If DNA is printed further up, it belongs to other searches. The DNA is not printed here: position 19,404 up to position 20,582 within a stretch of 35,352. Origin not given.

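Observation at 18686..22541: LacI-controlled operon combining a genuine-looking GDP-mannose 3,5-epimerase with a GHMP sugar kinase and a HIGH-motif nucleotidyltransferase: candidate Leloir-like route for an L-sugar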

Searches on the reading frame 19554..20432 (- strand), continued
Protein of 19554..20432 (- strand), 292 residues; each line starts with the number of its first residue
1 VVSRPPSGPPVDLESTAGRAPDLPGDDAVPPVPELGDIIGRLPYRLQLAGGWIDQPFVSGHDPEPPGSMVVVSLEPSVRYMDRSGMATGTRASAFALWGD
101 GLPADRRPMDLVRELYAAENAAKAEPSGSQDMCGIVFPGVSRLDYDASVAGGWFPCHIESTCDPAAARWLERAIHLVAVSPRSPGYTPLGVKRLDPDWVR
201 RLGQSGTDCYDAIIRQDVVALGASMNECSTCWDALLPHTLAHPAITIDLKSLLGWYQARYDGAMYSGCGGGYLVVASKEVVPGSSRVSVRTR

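Call 49: search_solved_structures(query=A1, max_evalue=10, show_alignments=4)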
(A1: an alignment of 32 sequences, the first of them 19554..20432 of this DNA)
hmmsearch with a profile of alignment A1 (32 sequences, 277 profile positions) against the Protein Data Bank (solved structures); distinct sequences matched with E-value up to 10: 14.
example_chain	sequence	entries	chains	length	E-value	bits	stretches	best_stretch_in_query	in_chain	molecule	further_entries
9iip_A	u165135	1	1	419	0.28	13.4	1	20-43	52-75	L-fucokinase/L-fucose-1-P guanylyltransferase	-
4uik_H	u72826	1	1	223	0.5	12.6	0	182-231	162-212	FAB 314.1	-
4uil_H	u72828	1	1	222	0.5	12.6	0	182-231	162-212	FAB 314.1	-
4q0x_H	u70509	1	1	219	0.5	12.5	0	182-231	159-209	mAb 12 heavy chain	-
1keg_H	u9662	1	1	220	0.51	12.5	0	187-230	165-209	Anti-(6-4) photoproduct antibody 64M-2 Fab (heavy chain)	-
1ehl_H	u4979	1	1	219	0.51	12.5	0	187-230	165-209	ANTI-(6-4) PHOTOPRODUCT ANTIBODY 64M-2 FAB (HEAVY CHAIN)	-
1fpt_H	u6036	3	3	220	0.65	12.2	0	187-230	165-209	IGG2A-KAPPA C3 FAB (HEAVY CHAIN) | C3 antibody, heavy chain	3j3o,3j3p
5nbw_H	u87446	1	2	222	0.69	12.1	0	182-232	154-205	Fab 22F12 (A,B)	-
5nuz_A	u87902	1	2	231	0.95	11.6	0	182-232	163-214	eOD01 heavy chain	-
8bd7_C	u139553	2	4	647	0.96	11.6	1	178-235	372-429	IFT70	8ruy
4uzy_A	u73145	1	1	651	0.97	11.6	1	178-235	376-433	FLAGELLAR ASSOCIATED PROTEIN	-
3bgf_H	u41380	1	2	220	0.99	11.6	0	187-230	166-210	F26G19 Fab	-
5yys_A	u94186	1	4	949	1.3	11.2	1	20-43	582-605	L-fucokinase, L-fucose-1-P guanylyltransferase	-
9iit_A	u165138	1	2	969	1.4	11.1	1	20-43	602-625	L-fucokinase/L-fucose-1-P guanylyltransferase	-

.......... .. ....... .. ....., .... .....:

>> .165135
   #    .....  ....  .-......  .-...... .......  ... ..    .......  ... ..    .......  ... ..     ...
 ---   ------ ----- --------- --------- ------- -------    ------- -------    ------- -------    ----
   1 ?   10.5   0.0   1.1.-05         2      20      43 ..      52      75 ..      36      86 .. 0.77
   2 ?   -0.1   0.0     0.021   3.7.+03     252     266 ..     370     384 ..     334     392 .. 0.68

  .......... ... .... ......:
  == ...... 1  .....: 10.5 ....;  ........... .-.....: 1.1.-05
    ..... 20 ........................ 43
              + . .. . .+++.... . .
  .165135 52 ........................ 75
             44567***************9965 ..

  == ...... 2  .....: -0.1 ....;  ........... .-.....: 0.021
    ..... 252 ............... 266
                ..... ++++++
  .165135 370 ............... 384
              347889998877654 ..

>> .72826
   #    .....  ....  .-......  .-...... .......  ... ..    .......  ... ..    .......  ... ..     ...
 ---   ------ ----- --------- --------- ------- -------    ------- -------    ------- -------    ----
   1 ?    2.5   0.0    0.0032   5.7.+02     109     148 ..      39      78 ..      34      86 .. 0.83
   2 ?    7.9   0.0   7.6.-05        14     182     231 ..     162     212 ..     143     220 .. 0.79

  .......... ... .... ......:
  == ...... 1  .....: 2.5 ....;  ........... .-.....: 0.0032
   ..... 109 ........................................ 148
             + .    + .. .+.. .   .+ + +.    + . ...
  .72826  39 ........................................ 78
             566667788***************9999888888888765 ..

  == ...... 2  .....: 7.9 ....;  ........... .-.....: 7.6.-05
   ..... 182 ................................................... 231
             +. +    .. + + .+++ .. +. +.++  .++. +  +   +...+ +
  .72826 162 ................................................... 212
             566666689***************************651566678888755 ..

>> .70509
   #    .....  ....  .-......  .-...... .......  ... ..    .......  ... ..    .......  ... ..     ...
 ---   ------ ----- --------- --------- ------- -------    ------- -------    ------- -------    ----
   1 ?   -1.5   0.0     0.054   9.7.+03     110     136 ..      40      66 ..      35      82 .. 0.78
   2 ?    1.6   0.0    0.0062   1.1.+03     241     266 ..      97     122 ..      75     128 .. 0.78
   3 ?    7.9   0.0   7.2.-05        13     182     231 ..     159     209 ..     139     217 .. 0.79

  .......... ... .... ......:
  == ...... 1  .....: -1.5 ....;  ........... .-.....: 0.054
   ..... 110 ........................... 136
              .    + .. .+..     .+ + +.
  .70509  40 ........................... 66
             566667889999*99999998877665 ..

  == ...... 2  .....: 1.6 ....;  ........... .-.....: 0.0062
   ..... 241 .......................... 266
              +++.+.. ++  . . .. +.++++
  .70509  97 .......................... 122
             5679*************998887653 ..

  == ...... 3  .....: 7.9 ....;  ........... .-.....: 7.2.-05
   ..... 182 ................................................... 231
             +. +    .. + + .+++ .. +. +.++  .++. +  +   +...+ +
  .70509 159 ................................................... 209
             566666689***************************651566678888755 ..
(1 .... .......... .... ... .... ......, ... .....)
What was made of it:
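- On GHMP kinase superfamily / L-fucokinase: A PDB profile search gives only E 0.28 to FKP (call 49). GGW52-I-D54-Q55-P aligns with it (call 49).
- Tried and rejected: A PDB profile search gave only a non-significant match, E 0.28 (call 49).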

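Call 62: search_protein_families(library=pfam, proteins=[L073:3465-4634:+, L073:5853-6707:+, L073:11879-16501:+, L073:16651-18150:+, L052:2855-5188:+, L052:5192-6703:+, L052:6672-7817:+, L052:13893-15860:-, L052:16223-17737:+, L065:10805-11941:+], max_evalue=0.0001)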
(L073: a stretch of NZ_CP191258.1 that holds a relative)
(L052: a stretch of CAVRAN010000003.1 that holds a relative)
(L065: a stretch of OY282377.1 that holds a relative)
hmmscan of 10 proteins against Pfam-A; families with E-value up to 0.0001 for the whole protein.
L073:3465-4634:+ (389 aa): 2 families
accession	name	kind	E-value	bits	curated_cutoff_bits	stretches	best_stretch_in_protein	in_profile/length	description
PF00849.27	PseudoU_synth_2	-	3.5e-30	105.7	26.8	1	125-308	1-152/152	RNA pseudouridylate synthase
PF01479.30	S4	-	2e-12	47.1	22.8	1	52-98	1-48/48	S4 domain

L073:5853-6707:+ (284 aa): 2 families
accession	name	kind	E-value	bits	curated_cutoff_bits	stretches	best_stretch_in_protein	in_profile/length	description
PF00398.26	RrnaAD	-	2.1e-56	191.4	24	1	20-277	5-261/263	Ribosomal RNA adenine dimethylase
PF13649.12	Methyltransf_25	-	5e-05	24.3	27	0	49-104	1-59/97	Methyltransferase domain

L073:11879-16501:+ (1540 aa): 4 families
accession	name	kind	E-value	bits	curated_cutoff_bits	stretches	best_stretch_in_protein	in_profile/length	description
PF00310.26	GATase_2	-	1.4e-181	604.3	19.9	1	38-463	1-420/420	Glutamine amidotransferases class-II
PF01645.23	Glu_synthase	-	1.5e-155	518.4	20.4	1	835-1205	1-368/369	Conserved region in glutamate synthase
PF04898.20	Glu_syn_central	-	1e-121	406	22.8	1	490-775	1-277/277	Glutamate synthase central domain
PF01493.24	GXGXG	-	4.9e-86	287.6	32.5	1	1287-1472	2-187/190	GXGXG motif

L073:16651-18150:+ (499 aa): 10 families
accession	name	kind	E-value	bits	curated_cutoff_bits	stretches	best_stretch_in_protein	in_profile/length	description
PF07992.20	Pyr_redox_2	-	2.2e-29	103.2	26.1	1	156-476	1-291/291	Pyridine nucleotide-disulphide oxidoreductase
PF14691.11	Fer4_20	-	2.1e-19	69.8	25.8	1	26-143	4-112/113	Dihydroprymidine dehydrogenase domain II, 4Fe-4S cluster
PF13450.12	NAD_binding_8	-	6.6e-11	42.8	21.9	1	160-194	1-35/68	NAD(P)-binding Rossmann-like domain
PF00070.33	Pyr_redox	-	1.5e-10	41.8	22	1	157-230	1-65/82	Pyridine nucleotide-disulphide oxidoreductase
PF01266.30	DAO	-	5e-10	39.9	27.9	1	157-191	1-35/353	FAD dependent oxidoreductase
PF13738.12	Pyr_redox_3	-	3.4e-07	30.3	30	0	160-224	2-64/305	Pyridine nucleotide-disulphide oxidoreductase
PF01593.30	Amino_oxidase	-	9.3e-07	28.9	19.8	1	166-193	2-29/443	Flavin containing amine oxidoreductase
PF12831.13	FAD_oxidored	-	2.2e-06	27.6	27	1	158-198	2-42/416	FAD dependent oxidoreductase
PF03486.20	HI0933_like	-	3.3e-06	27.2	50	1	157-191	2-36/244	HI0933-like protein Rossmann domain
PF00890.30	FAD_binding_2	-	3.3e-06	27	20.4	1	158-193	2-37/414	FAD binding domain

L052:2855-5188:+ (777 aa): 3 families
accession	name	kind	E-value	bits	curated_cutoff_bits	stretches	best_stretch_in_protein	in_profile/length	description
PF00933.27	Glyco_hydro_3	-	3.5e-71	240.7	27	1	40-373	1-311/316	Glycosyl hydrolase family 3 N terminal domain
PF01915.27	Glyco_hydro_3_C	-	1.7e-59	201.6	31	1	416-657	1-200/200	Glycosyl hydrolase family 3 C-terminal domain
PF14310.12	Fn3-like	-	8.1e-28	96.8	25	1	694-763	1-71/71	Fibronectin type III-like domain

L052:5192-6703:+ (503 aa): 2 families
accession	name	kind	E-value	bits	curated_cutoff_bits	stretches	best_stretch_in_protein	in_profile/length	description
PF13347.12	MFS_2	-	1e-76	258.7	27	2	16-276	2-267/427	MFS/sugar transport protein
PF07690.21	MFS_1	-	2.1e-10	40.5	33.4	1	25-423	9-339/347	Major Facilitator Superfamily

L052:6672-7817:+ (381 aa): 1 family
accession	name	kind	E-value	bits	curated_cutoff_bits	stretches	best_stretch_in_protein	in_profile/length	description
PF00331.26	Glyco_hydro_10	-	1.7e-98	330.1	22.1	1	37-377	2-310/311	Glycosyl hydrolase family 10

L052:13893-15860:- (655 aa): 4 families
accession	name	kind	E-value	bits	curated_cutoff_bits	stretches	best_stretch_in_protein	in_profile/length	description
PF01120.23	Alpha_L_fucos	-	4.7e-86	289.8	25.2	1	38-396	9-345/345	Alpha-L-fucosidase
PF16757.11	Fucosidase_C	-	2.9e-13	50.6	25.6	1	427-503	6-79/88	Alpha-L-fucosidase C-terminal domain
PF18099.7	CBM_35_2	-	7e-06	26.5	23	1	562-633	26-98/112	Carbohydrate binding module (family 35)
PF03422.21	CBM_6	-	7.7e-06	26.6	28.9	1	540-652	10-124/125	Carbohydrate binding module (family 6)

L052:16223-17737:+ (504 aa): 3 families
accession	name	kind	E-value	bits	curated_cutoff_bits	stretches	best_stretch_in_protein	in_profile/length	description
PF02610.21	AraA_N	-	1.3e-83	279.3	24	1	9-175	2-168/168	L-arabinose isomerase N-terminal domain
PF24856.1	AraA_central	-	2.6e-69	232.8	24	1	178-324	1-147/148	L-arabinose isomerase central domain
PF11762.14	Arabinose_Iso_C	-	2.3e-68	228.9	25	1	329-472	1-144/144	L-arabinose isomerase C-terminal domain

L065:10805-11941:+ (378 aa): 1 family
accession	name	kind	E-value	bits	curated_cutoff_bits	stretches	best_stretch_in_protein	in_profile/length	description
PF00145.23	DNA_methylase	-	4.8e-56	191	22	1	63-373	2-323/324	C-5 cytosine-specific DNA methylase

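Call 63: search_protein_families(library=pfam, proteins=[L058:3128-4480:+, L058:4432-6186:-, L058:11246-12106:-, L058:12119-13552:-, L058:13592-15232:-, L058:15229-17961:-, L027:4216-6102:+, L027:11733-13418:+, L027:13641-15011:+, L027:15237-16889:-], max_evalue=0.0001)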
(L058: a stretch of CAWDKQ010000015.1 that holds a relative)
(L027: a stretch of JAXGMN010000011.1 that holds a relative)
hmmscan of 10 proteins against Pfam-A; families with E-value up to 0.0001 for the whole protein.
L058:3128-4480:+ (450 aa): 1 family
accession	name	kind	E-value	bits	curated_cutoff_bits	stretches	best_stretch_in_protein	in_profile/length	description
PF07690.21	MFS_1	-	1.3e-22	80.7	33.4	1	56-386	15-325/347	Major Facilitator Superfamily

L058:4432-6186:- (584 aa): 1 family
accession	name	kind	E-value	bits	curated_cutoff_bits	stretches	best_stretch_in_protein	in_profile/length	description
PF07959.18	Fucose_pyrophosphorylase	-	5.8e-53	180.8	34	1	121-512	2-415/418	Fucose pyrophosphorylase domain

L058:11246-12106:- (286 aa): 1 family
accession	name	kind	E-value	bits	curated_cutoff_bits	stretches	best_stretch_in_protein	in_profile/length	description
PF01261.30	AP_endonuc_2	-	1.1e-31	110.9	31.1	1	26-268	5-237/249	Xylose isomerase-like TIM barrel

L058:12119-13552:- (477 aa): 2 families
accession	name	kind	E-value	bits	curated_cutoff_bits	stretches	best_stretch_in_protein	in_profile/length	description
PF00015.26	MCPsignal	-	1.3e-43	149.2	34.6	1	289-440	7-172/172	Methyl-accepting chemotaxis protein (MCP) signalling domain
PF12729.13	4HB_MCP_1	-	2.8e-09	37.2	27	1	8-175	5-169/181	Four helix bundle sensory module for signal transduction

L058:13592-15232:- (546 aa): 3 families
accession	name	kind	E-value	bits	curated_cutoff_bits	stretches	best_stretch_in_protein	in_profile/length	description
PF13517.12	FG-GAP_3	-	1.3e-52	176.7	26.9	6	121-182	1-61/61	FG-GAP-like repeat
PF07593.17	UnbV_ASPIC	-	5.5e-21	74.7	23.4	1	474-541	1-68/68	ASPIC and UnbV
PF01839.29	FG-GAP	-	2.5e-14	53.2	22.1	0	114-147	2-32/37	FG-GAP repeat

L058:15229-17961:- (910 aa): 15 families
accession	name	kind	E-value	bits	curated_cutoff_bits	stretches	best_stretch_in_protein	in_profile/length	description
PF14559.12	TPR_19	-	1.5e-17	64.1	25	1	720-772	1-53/68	Tetratricopeptide repeat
PF07719.23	TPR_2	-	1.3e-15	56.6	27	0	814-845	3-34/34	Tetratricopeptide repeat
PF13428.12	TPR_14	-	3.6e-12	46.1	23.5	0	745-785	2-42/44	Tetratricopeptide repeat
PF13181.12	TPR_8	-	5.4e-12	45.3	25.7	0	744-775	1-32/34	Tetratricopeptide repeat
PF00515.34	TPR_1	-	5.6e-11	42.2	27.8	0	744-775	1-32/34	Tetratricopeptide repeat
PF13432.12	TPR_16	-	1.2e-10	42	32.7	0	819-865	4-50/65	Tetratricopeptide repeat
PF24575.1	TPR_Slam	-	6.6e-08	33.4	35.2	0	780-832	49-101/104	Surface lipoprotein assembly modifier, N-terminal TPR repeats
PF13431.12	TPR_17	-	7.3e-08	32.5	24.4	0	732-763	1-32/34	Tetratricopeptide repeat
PF13435.11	Cytochrome_C554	-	8.7e-08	33.4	20.8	1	186-270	1-84/84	Cytochrome c554 and c-prime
PF25063.1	ARM_TT21_C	-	2.6e-07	31.2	35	1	738-844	90-196/209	Tetratricopeptide repeat protein 21 C-terminal ARM domain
PF13174.12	TPR_6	-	2.4e-06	28.3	26.3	0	785-809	7-31/33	Tetratricopeptide repeat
PF22113.1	Mtrc-MtrF_II-IV_dom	-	5e-06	26.6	30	0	232-391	9-131/176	Outer membrane cytochrome MtrC/MtrF-like, domains II/IV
PF13414.12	TPR_11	-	1.1e-05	25.5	26.8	0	819-859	1-41/42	TPR repeat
PF23914.1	TPR_CcmH_CycH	-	2.6e-05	24.6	42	0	707-811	47-154/158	Cytochrome c-type biogenesis protein H TPR domain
PF13424.12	TPR_12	-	3.1e-05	24.5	30.1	0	814-867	5-59/77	Tetratricopeptide repeat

L027:4216-6102:+ (628 aa): 2 families
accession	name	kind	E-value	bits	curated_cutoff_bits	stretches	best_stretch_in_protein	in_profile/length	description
PF07591.16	PT-HINT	-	4.6e-18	66.2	27.7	1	491-613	3-136/137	Pretoxin HINT domain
PF13403.11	Hint_2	-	6.3e-07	30.3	28.4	1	483-520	2-39/147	Hint domain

L027:11733-13418:+ (561 aa): 1 family
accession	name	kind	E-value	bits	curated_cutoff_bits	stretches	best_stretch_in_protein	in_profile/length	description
PF07690.21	MFS_1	-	2.6e-17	63.2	33.4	1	153-490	6-323/347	Major Facilitator Superfamily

L027:13641-15011:+ (456 aa): 1 family
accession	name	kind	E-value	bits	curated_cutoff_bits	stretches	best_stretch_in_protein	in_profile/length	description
PF00795.27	CN_hydrolase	-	4.2e-42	144.7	23.2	1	226-434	20-249/256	Carbon-nitrogen hydrolase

L027:15237-16889:- (550 aa): 2 families
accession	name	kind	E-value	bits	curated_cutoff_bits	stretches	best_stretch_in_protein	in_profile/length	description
PF16962.11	ABC_export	-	5e-25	88.4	29.7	1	8-539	7-528/531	Putative ABC exporter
PF19814.4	DUF6297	-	1.6e-05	24.3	29.8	1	80-307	20-247/375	Family of unknown function (DUF6297)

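Call 73: search_protein_families(library=ncbifam, proteins=[L060:5563-6717:-, L060:5107-5523:+, L060:3934-4623:+, L037:1302-3011:+, L055:2697-3791:+], max_evalue=0.001)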
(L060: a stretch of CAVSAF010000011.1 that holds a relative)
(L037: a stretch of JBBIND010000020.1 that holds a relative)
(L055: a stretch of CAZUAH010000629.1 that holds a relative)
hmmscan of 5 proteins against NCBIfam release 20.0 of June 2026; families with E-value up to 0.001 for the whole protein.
L060:5563-6717:- (384 aa): 8 families
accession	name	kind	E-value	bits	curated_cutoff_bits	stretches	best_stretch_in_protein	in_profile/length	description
NF009948.0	PRK13412.1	equivalog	9.5e-15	53.4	721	2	305-367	873-935/974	bifunctional fucokinase/fucose-1-phosphate guanylyltransferase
TIGR00125.1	cyt_tran_rel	domain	1.2e-13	51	27.7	1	9-71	2-63/65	adenylyltransferase/cytidyltransferase family protein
TIGR02199.1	rfaE_dom_II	equivalog_domain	1.3e-13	51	181.5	1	6-105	11-109/144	D-glycero-beta-D-manno-heptose 1-phosphate adenylyltransferase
NF008454.0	PRK11316.1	equivalog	2.2e-11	43.1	521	1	7-70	341-406/475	bifunctional D-glycero-beta-D-manno-heptose-7-phosphate kinase/D-glycero-beta-D-manno-heptose 1-phosphate adenylyltransferase HldE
NF001985.0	PRK00777.1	subfamily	3.7e-09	36.8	104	1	6-65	4-63/157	pantetheine-phosphate adenylyltransferase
TIGR01518.1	g3p_cytidyltrns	equivalog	2.1e-06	27.9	165.4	1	9-72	1-64/125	glycerol-3-phosphate cytidylyltransferase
NF041124.1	CoaD_Thcocales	equivalog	0.00055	19.9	290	0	7-50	5-49/156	phosphopantetheine adenylyltransferase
NF045965.1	RibF_rel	equivalog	0.00076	19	200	1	4-57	10-62/279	FAD synthase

L060:5107-5523:+ (138 aa): 2 families
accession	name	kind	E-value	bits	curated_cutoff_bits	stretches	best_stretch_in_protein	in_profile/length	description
NF008761.0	PRK11797.1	equivalog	7.7e-27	94.3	93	1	4-130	4-137/139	D-ribose pyranase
NF011949.0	PRK15420.1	equivalog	2.1e-05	24.5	141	1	3-131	5-139/140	L-fucose mutarotase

L060:3934-4623:+ (229 aa): 8 families
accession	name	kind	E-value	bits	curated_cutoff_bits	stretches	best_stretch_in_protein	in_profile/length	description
TIGR01479.1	GMP_PMI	equivalog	1.2e-28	100.1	372.95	1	4-126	3-127/467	mannose-1-phosphate guanylyltransferase/mannose-6-phosphate isomerase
NF012004.0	PRK15460.1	equivalog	7.8e-24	84.2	859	1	2-125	6-132/478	mannose-1-phosphate guanyltransferase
TIGR03992.1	Arch_glmU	subfamily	2.2e-07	30.1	292.1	1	3-117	2-111/393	bifunctional sugar-1-phosphate nucleotidylyltransferase/acetyltransferase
TIGR00453.1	ispD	equivalog_domain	4.8e-05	22.9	181.3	1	4-105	2-95/219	2-C-methyl-D-erythritol 4-phosphate cytidylyltransferase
TIGR01173.1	glmU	equivalog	7.1e-05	21.8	366.85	1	4-112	3-101/452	bifunctional UDP-N-acetylglucosamine diphosphorylase/glucosamine-1-phosphate N-acetyltransferase GlmU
NF010933.0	PRK14353.1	equivalog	0.00011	21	505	1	3-113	7-109/453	bifunctional UDP-N-acetylglucosamine diphosphorylase/glucosamine-1-phosphate N-acetyltransferase GlmU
NF041173.1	Sug_nt_acttase_Thmprot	equivalog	0.00014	20.9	600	1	4-116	3-109/405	bifunctional sugar-1-phosphate nucleotidylyltransferase/acetyltransferase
NF006899.0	PRK09382.1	equivalog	0.00018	20.7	417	1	4-105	9-103/387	bifunctional 2-C-methyl-D-erythritol 4-phosphate cytidylyltransferase/2-C-methyl-D-erythritol 2,4-cyclodiphosphate synthase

L037:1302-3011:+ (569 aa): 1 family
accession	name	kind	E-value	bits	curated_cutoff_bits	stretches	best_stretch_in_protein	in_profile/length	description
NF009948.0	PRK13412.1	equivalog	1.3e-50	172.1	721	1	31-539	45-496/974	bifunctional fucokinase/fucose-1-phosphate guanylyltransferase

L055:2697-3791:+ (364 aa): 5 families
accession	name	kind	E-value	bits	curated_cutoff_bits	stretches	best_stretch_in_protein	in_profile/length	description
TIGR01479.1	GMP_PMI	equivalog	2.6e-74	250.7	372.95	1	4-356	3-346/467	mannose-1-phosphate guanylyltransferase/mannose-6-phosphate isomerase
NF012004.0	PRK15460.1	equivalog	1.3e-53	182.3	859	1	3-356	7-353/478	mannose-1-phosphate guanyltransferase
NF002023.0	PRK00844.1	subfamily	6.5e-05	21.9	458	0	86-212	102-214/408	glucose-1-phosphate adenylyltransferase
NF041313.1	UDPGP_AglF_Halo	equivalog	0.00023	20.7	400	1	4-66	3-61/234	UTP--glucose-1-phosphate uridylyltransferase AglF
TIGR03992.1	Arch_glmU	subfamily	0.0005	19.1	292.1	0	3-44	2-41/393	bifunctional sugar-1-phosphate nucleotidylyltransferase/acetyltransferase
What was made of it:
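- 19554..20432 (-): Unannotated GHMP-fold protein, a predicted anomeric kinase for an L-fucose/L-galactose-configured sugar. Conserved motifs: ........, GMATGTR, PSGSQDM and SGCGGGY. A fused paralogue hits the NCBIfam FKP model at E 9.5e-15 (call 73).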
